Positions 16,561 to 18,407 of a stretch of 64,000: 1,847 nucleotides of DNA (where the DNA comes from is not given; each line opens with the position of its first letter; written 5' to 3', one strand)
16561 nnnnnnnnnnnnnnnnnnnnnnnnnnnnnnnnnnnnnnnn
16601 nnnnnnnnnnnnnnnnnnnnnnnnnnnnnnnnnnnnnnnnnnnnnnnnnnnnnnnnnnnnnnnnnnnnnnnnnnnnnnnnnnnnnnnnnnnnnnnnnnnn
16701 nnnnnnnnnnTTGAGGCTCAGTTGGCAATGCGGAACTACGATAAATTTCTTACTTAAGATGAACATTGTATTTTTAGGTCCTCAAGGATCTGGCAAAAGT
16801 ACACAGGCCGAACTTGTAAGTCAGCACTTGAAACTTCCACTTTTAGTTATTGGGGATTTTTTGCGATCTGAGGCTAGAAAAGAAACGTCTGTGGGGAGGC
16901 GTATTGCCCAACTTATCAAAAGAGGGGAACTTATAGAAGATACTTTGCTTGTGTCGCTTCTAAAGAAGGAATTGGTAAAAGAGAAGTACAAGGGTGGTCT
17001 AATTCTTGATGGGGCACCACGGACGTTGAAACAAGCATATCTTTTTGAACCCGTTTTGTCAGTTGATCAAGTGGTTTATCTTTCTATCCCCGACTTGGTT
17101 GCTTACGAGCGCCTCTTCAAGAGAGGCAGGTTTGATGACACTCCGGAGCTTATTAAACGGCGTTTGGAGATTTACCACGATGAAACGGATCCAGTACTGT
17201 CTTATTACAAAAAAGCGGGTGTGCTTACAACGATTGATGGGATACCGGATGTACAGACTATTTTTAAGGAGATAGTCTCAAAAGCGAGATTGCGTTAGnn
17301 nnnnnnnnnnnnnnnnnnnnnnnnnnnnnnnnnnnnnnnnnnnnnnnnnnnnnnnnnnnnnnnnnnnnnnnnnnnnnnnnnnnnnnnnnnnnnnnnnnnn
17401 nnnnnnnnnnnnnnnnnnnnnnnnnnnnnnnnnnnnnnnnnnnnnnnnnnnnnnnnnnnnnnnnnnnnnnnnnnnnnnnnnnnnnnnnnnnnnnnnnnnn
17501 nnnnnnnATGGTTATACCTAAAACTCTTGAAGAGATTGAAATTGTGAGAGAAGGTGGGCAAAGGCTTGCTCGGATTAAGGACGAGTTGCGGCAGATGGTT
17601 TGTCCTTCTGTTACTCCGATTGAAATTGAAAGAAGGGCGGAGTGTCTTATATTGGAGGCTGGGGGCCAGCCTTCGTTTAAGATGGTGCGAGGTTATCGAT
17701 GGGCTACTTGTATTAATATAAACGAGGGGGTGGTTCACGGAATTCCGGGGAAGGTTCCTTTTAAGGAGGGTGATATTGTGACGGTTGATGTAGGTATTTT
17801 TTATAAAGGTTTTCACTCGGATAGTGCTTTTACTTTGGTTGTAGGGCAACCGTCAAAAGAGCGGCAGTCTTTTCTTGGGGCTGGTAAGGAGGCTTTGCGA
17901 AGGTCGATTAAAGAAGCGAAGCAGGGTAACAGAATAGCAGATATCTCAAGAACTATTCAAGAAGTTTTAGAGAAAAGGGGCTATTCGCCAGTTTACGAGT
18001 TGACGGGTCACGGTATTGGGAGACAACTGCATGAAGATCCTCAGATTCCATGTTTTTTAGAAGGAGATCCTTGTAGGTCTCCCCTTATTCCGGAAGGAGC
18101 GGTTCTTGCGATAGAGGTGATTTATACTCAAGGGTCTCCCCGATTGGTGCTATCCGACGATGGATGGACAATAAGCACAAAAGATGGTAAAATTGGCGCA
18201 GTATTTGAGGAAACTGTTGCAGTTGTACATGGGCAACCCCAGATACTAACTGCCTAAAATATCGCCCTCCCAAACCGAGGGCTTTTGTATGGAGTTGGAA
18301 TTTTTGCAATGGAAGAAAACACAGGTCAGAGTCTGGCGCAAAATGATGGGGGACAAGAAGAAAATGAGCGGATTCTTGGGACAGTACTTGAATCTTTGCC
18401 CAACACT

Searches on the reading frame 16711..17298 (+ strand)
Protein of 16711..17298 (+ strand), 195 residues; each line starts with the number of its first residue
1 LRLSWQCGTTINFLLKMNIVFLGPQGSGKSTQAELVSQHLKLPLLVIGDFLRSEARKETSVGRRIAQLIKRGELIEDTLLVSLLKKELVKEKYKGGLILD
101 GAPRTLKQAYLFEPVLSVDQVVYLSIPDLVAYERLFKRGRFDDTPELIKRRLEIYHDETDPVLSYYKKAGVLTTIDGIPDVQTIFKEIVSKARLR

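Call 90: search_protein_families(library=pfam, proteins=[window:16711-17298:+], max_evalue=0.001)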
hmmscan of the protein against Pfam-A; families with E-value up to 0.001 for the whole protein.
window:16711-17298:+ (195 aa): 4 families
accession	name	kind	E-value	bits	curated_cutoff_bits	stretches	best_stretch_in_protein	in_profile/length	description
PF00406.28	ADK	-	2.5e-35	122.3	26.8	1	22-170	2-150/151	Adenylate kinase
PF13207.12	AAA_17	-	9.3e-20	71.7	27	1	22-149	1-136/136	AAA domain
PF13238.12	AAA_18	-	1.4e-08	35.7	29.4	1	19-140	1-113/128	AAA domain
PF02223.23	Thymidylate_kin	-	7.2e-05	23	27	0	23-83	3-60/185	Thymidylate kinase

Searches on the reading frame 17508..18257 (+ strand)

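Call 90: search_protein_families(library=pfam, proteins=[window:17508-18257:+], max_evalue=0.001)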
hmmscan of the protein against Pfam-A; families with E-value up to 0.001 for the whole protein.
window:17508-18257:+ (249 aa): 1 family
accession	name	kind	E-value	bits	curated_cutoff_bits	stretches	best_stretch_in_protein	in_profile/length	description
PF00557.29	Peptidase_M24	-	2.7e-38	132.3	23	1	12-239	2-206/208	Metallopeptidase family M24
